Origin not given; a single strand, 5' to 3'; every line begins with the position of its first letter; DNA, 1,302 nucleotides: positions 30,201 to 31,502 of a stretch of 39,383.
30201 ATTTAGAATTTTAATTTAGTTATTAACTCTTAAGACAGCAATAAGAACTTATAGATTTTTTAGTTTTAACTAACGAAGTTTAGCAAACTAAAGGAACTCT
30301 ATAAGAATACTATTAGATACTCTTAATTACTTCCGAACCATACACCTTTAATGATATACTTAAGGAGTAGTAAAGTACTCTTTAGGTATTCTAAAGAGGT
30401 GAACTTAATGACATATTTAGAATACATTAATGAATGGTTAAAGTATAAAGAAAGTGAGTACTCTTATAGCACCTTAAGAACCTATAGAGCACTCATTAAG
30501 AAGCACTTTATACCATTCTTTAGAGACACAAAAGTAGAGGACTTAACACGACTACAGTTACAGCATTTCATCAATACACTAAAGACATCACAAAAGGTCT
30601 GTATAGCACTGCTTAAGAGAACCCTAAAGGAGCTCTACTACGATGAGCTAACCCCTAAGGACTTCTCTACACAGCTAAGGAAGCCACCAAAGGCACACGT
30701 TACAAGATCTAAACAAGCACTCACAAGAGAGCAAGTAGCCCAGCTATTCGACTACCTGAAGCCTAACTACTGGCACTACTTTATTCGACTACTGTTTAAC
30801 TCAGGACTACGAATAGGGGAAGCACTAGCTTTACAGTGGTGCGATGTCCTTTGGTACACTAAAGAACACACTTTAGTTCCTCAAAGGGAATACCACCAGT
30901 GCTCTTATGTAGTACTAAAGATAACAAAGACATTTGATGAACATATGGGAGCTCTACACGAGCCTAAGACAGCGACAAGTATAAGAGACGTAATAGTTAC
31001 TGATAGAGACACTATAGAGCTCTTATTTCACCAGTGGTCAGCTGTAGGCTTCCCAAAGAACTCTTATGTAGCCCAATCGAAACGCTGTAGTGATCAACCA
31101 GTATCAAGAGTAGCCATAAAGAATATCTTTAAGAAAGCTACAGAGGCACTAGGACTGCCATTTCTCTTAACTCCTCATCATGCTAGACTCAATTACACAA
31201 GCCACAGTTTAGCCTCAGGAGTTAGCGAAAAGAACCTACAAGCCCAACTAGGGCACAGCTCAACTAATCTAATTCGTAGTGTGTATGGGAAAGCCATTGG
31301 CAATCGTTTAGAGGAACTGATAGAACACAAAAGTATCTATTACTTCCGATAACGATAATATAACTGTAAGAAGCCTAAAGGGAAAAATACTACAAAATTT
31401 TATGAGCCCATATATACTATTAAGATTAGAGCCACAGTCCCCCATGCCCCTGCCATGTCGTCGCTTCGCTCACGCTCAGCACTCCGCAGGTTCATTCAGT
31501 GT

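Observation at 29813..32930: A lysogeny-like module (tyrosine integrase plus divergent RHH regulator) at the left-end position of a T7-type genome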

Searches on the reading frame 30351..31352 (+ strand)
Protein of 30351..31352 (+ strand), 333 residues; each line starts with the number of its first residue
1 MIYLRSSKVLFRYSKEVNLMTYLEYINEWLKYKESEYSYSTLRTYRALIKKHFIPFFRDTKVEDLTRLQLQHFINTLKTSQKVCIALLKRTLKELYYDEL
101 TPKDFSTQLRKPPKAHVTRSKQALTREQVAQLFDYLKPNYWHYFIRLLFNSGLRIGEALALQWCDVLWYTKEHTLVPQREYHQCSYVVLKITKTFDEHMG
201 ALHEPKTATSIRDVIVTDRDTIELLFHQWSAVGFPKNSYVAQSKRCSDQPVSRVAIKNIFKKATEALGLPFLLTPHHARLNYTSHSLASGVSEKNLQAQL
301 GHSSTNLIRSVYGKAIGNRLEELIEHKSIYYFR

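Call 5: search_protein_families(library=pfam, proteins=[window:30351-31352:+], max_evalue=1)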
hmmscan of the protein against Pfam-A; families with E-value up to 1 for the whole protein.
window:30351-31352:+ (333 aa): 7 families
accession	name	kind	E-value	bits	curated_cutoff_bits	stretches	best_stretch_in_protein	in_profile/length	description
PF00589.27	Phage_integrase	-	2.4e-15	57.2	27.1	1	123-312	2-165/172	Phage integrase family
PF14659.12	Phage_int_SAM_3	-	3.5e-13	50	22.6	1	23-77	3-57/58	Phage integrase, N-terminal SAM-like domain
PF13495.12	Phage_int_SAM_4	-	0.00033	21.4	27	1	35-92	12-68/85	Phage integrase, N-terminal SAM-like domain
PF22022.2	Phage_int_M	-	0.074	13.7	27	1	26-83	5-62/96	Phage integrase central domain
PF02899.23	Phage_int_SAM_1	-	0.11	13.2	22.3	1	27-81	2-59/83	Phage integrase, N-terminal SAM-like domain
PF18819.6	MuF_C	-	0.12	13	27.6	0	298-331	63-95/103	Phage MuF-C-terminal domain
PF13102.12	Phage_int_SAM_5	-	0.24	12.2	22.3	1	22-77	2-58/98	Phage integrase SAM-like domain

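Call 9: search_dna_similar(query=window:30408-31352:+, collection=phages, mode=protein, max_rows=25)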
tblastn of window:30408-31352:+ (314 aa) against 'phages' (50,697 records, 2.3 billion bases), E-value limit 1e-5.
Records with a match: 381; places in all: 384; records where one place covers at least 80% of the query: 370.
Best place of each record, by identity: <60% 381.
By first word of the organism name: Streptococcus 237; Lactococcus 22; Bacteriophage 18; Pseudomonas 14; Lactobacillus 13; Bacillus 12; Clostridium 9; Clostridioides 7; Latilactobacillus 6; Thermus 6; and 19 more.
By host as written in the record: - 34; Pseudomonas aeruginosa 6; Brevibacillus laterosporus 5; Clostridium difficile 4; Thermus thermophilus HB8 4; Clostridioides difficile 4; Streptococcus dysgalactiae ERR109312 3; Lactobacillus paracasei 3; and 274 more.
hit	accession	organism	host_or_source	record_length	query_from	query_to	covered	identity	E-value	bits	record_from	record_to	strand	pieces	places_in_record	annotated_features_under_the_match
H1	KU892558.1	Lactococcus phage PLgT-1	Lactococcus garvieae Lg2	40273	1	293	93%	29.0%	1e-8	62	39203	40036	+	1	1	integrase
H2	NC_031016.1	Lactococcus phage PLgT-1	Lactococcus garvieae Lg2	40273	1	293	93%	29.0%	1e-8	62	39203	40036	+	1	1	integrase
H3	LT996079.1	Bacteriophage sp.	-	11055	1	293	93%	28.5%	9e-9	62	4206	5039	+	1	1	record has no annotation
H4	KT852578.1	Bacillus phage BMBtp1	Bacillus thuringiensis YBT-1765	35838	1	293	93%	28.2%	2e-14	79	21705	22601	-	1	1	integrase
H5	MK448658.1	Streptococcus satellite phage Javan86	Streptococcus caballi DSM_19004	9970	2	293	93%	28.1%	2e-18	92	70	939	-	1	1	integrase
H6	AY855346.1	Clostridium phage phi CD119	-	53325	1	314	100%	26.0%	8e-9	62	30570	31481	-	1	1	int: putative integrase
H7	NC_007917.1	Clostridium phage phi CD119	Clostridium difficile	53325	1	314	100%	26.0%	8e-9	62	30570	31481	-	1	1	int: integrase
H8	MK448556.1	Streptococcus satellite phage Javan593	Streptococcus suis TL13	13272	2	307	97%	26.4%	2e-9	64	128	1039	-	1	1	integrase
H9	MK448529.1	Streptococcus satellite phage Javan542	Streptococcus sanguinis 2908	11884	2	293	93%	27.3%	1e-14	80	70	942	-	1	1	integrase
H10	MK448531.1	Streptococcus satellite phage Javan544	Streptococcus sanguinis ERR245866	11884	2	293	93%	27.3%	1e-14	80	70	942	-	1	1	integrase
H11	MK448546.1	Streptococcus satellite phage Javan571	Streptococcus suis GD-0063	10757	2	307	97%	26.1%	4e-9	64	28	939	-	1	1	integrase/recombinase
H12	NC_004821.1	Bacillus phage phBC6A52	Bacillus cereus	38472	1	311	99%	25.5%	5e-11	69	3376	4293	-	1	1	DNA integration/recombination/invertion protein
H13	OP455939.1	Latilactobacillus phage TMW 1.46 P1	Latilactobacillus sakei TMW 1.46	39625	1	294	94%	27.0%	6e-12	72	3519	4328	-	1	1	integrase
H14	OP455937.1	Latilactobacillus phage TMW 1.1393 P1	Latilactobacillus sakei TMW 1.1393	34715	1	294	94%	27.0%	7e-12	72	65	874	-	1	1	integrase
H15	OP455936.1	Latilactobacillus phage TMW 1.1386 P1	Latilactobacillus sakei TMW 1.1386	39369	1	294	94%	27.0%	9e-12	72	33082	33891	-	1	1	integrase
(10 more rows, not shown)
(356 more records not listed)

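Call 15: find_encoding_contigs(protein=window:30408-31352:+, flank=10000, max_places=10)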
Protein window:30408-31352:+ (314 aa): 24 contigs read that carry it; 10 places shown.
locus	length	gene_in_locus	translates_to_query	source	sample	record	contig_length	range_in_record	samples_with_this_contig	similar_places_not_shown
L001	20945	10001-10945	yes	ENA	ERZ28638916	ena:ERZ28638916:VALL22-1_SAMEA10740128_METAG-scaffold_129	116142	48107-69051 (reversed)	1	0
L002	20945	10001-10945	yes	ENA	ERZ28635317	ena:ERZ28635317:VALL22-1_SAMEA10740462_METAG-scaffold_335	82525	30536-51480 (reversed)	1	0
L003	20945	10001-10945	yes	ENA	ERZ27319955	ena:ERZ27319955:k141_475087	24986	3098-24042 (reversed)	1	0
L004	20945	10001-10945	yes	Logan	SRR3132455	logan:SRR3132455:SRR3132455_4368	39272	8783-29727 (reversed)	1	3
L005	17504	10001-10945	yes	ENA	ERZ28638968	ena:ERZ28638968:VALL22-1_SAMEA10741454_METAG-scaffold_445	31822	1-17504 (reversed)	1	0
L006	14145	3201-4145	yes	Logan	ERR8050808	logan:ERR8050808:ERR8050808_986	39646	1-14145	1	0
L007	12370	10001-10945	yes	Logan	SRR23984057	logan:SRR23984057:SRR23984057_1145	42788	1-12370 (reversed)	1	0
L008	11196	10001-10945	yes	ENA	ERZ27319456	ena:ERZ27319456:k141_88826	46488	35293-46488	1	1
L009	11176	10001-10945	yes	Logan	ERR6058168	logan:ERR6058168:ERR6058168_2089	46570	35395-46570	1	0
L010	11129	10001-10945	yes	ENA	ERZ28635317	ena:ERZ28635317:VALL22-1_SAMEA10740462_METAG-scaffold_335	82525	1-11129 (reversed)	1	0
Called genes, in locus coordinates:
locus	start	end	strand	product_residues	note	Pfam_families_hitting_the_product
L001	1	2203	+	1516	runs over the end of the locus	PF01832:Glucosaminidase (weak)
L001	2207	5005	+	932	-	PF03906:Phage_T7_tail, PF12708:Pect-lyase_RHGA_epim (weak)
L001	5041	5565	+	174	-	-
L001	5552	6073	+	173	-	PF01510:Amidase_2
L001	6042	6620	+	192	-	-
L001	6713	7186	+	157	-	PF05869:Dam (faint)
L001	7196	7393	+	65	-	-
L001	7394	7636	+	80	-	-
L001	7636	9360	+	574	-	PF22530:Terminase-T7_RNaseH-like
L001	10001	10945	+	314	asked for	PF14659:Phage_int_SAM_3, PF00589:Phage_integrase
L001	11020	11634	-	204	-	PF01569:PAP2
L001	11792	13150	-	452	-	PF12229:PG_binding_4, PF04294:VanW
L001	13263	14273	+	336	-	PF02899:Phage_int_SAM_1 (weak), PF00589:Phage_integrase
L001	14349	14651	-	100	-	PF01476:LysM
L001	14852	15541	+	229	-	PF01726:LexA_DNA_bind, PF13730:HTH_36, PF00717:Peptidase_S24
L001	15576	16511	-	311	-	PF13593:SBF_like, PF01758:SBF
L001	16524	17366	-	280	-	PF02569:Pantoate_ligase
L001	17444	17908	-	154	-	PF02261:Asp_decarbox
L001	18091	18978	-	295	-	PF00701:DHDPS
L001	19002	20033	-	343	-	PF01118:Semialdhyde_dh, PF02774:Semialdhyde_dhC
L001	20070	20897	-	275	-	PF01113:DapB_N, PF05173:DapB_C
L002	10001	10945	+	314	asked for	PF14659:Phage_int_SAM_3, PF00589:Phage_integrase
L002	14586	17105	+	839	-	PF14700:RPOL_N, PF00940:RNA_pol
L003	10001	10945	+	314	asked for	PF14659:Phage_int_SAM_3, PF00589:Phage_integrase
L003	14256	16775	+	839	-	PF14700:RPOL_N (weak), PF00940:RNA_pol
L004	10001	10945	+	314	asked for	PF14659:Phage_int_SAM_3, PF00589:Phage_integrase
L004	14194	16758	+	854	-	PF14700:RPOL_N (weak), PF00940:RNA_pol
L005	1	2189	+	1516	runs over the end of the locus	PF01832:Glucosaminidase (weak)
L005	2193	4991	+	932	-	PF03906:Phage_T7_tail, PF12708:Pect-lyase_RHGA_epim (weak)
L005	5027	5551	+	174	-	PF05105:Phage_holin_4_1 (faint)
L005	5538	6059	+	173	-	PF01510:Amidase_2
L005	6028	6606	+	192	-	-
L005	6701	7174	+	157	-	PF05869:Dam (faint)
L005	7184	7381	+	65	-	-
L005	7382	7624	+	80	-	-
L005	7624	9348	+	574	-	PF22530:Terminase-T7_RNaseH-like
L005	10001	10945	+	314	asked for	PF14659:Phage_int_SAM_3, PF00589:Phage_integrase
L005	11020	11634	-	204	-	PF01569:PAP2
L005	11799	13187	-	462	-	PF12229:PG_binding_4, PF04294:VanW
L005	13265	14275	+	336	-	PF02899:Phage_int_SAM_1 (weak), PF00589:Phage_integrase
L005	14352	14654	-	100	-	PF01476:LysM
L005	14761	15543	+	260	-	PF01726:LexA_DNA_bind, PF13730:HTH_36 (weak), PF00717:Peptidase_S24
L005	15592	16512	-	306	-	PF13593:SBF_like, PF01758:SBF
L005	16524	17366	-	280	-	PF02569:Pantoate_ligase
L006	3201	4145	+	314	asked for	PF14659:Phage_int_SAM_3, PF00589:Phage_integrase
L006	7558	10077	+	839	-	PF14700:RPOL_N, PF00940:RNA_pol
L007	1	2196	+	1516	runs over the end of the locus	-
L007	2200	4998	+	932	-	PF03906:Phage_T7_tail, PF12708:Pect-lyase_RHGA_epim (weak)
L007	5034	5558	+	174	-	-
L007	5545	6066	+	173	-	PF01510:Amidase_2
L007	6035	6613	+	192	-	-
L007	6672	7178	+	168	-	PF05869:Dam (weak)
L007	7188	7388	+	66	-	-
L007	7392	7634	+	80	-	-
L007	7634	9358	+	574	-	PF22530:Terminase-T7_RNaseH-like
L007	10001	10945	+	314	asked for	PF14659:Phage_int_SAM_3, PF00589:Phage_integrase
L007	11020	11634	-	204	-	PF01569:PAP2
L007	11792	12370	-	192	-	?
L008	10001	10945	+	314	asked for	PF14659:Phage_int_SAM_3, PF00589:Phage_integrase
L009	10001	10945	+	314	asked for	PF14659:Phage_int_SAM_3, PF00589:Phage_integrase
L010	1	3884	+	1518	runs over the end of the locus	PF01832:Glucosaminidase (weak)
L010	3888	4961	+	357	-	PF03906:Phage_T7_tail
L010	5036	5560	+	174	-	PF05105:Phage_holin_4_1 (faint)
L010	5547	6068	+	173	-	PF01510:Amidase_2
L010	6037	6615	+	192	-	-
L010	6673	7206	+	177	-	PF05869:Dam (weak)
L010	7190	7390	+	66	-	-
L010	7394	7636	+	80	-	-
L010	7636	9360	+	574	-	PF22530:Terminase-T7_RNaseH-like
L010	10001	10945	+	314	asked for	PF14659:Phage_int_SAM_3, PF00589:Phage_integrase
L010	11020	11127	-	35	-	?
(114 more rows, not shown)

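Call 16: find_homologous_proteins(query=window:30408-31349:+)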
Query window:30408-31349:+ (314 aa): 194 proteins with E <= 0.001 among 2914 candidates; the best 120 are listed.
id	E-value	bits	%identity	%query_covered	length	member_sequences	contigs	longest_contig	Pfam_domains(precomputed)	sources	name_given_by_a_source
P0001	2.4e-208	708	100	100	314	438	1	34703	PF14659.13,PF00589.28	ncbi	-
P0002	3.5e-170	583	81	100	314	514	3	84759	PF14659.13,PF00589.28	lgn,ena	-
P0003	1.3e-169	581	81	100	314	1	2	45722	PF14659.13,PF00589.28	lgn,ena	-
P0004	1.7e-169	581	81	100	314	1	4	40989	PF14659.13,PF00589.28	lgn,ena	-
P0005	2.0e-169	581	81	100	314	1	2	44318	PF14659.13,PF00589.28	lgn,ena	-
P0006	4.8e-169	579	80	100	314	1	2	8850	PF14659.13,PF00589.28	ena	-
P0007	6.1e-169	579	81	100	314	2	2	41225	PF14659.13,PF00589.28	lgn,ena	-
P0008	7.2e-169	579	81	100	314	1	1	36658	PF14659.13,PF00589.28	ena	-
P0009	9.5e-169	578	81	100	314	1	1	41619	PF14659.13,PF00589.28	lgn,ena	-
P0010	2.1e-168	577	81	100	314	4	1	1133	PF14659.13,PF00589.28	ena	-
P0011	2.4e-168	577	80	100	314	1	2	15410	PF14659.13,PF00589.28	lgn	-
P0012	2.7e-168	577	80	100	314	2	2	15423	PF14659.13,PF00589.28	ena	-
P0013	3.6e-168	576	80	100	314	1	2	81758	PF14659.13,PF00589.28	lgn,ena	-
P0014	4.5e-168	576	81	100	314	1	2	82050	PF14659.13,PF00589.28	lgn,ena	-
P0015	6.9e-168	576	81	100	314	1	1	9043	PF14659.13,PF00589.28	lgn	-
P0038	2.8e-141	488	68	100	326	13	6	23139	PF14659.13,PF00589.28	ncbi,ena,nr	ncbi:MAG: tyrosine-type recombinase/integrase [Veillonella sp.]|nr:tyrosine-type recombinase/integra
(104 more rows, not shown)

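Call 34: search_protein_families(library=ncbifam, proteins=[window:30408-31349:+], max_evalue=0.01)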
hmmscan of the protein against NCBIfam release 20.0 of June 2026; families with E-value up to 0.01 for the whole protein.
window:30408-31349:+ (314 aa): 7 families
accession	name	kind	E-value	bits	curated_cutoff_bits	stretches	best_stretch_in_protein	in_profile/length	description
NF040815.2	recomb_XerA_Arch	equivalog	1e-20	74.4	220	2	11-150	4-142/263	site-specific tyrosine recombinase/integron integrase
TIGR02249.1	integrase_gron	subfamily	1.6e-17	63.9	265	2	14-149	10-145/315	integron integrase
TIGR02225.1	recomb_XerD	equivalog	4e-12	46.1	329.6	2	14-148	9-152/290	site-specific tyrosine recombinase XerD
NF001399.0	PRK00283.1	subfamily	2.8e-10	39.9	279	1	15-306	19-293/300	tyrosine recombinase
TIGR02224.1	recomb_XerC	equivalog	1.1e-08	34.8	335.15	2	9-148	2-156/295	tyrosine recombinase XerC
NF011946.0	PRK15417.1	equivalog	2e-08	33.8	435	1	16-147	27-158/337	integron integrase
NF003462.0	PRK05084.1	equivalog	2e-07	30.1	267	1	221-288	273-337/360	tyrosine recombinase XerS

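Call 36: search_solved_structures(query=window:30408-31349:+, max_evalue=0.01)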
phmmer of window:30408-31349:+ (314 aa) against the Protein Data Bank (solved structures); distinct sequences matched with E-value up to 0.01: 5.
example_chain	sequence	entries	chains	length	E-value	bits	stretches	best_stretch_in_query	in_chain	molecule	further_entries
4a8e_A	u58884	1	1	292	1e-06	31.4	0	225-306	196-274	PROBABLE TYROSINE RECOMBINASE XERC-LIKE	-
2a3v_A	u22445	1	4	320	2.3e-06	30.3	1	18-147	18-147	site-specific recombinase IntI4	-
5hxy_A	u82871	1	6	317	0.00023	23.7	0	5-147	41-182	Tyrosine recombinase XerA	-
2kd1_A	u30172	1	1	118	0.00043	22.8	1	2-89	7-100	DNA integration/recombination/invertion protein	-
1z19_A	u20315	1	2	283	0.00071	22.1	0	21-148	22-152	Integrase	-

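Call 43: search_protein_families(library=phrogs, proteins=[window:30408-31349:+], max_evalue=0.01)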
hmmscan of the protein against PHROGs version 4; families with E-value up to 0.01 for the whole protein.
window:30408-31349:+ (314 aa): 5 families
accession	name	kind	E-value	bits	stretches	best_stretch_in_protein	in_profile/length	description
phrog_1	-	integration and excision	6.7e-43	148.8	1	1-305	164-444/611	integrase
phrog_216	-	integration and excision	4.2e-24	86.2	1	82-305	40-233/301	integrase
phrog_26960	-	unknown function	2.3e-06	28.9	1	1-62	68-130/146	-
phrog_5127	-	integration and excision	9.3e-05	23.1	1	7-142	123-234/355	integrase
phrog_23783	-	integration and excision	0.00069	20.6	1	1-64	60-127/162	integrase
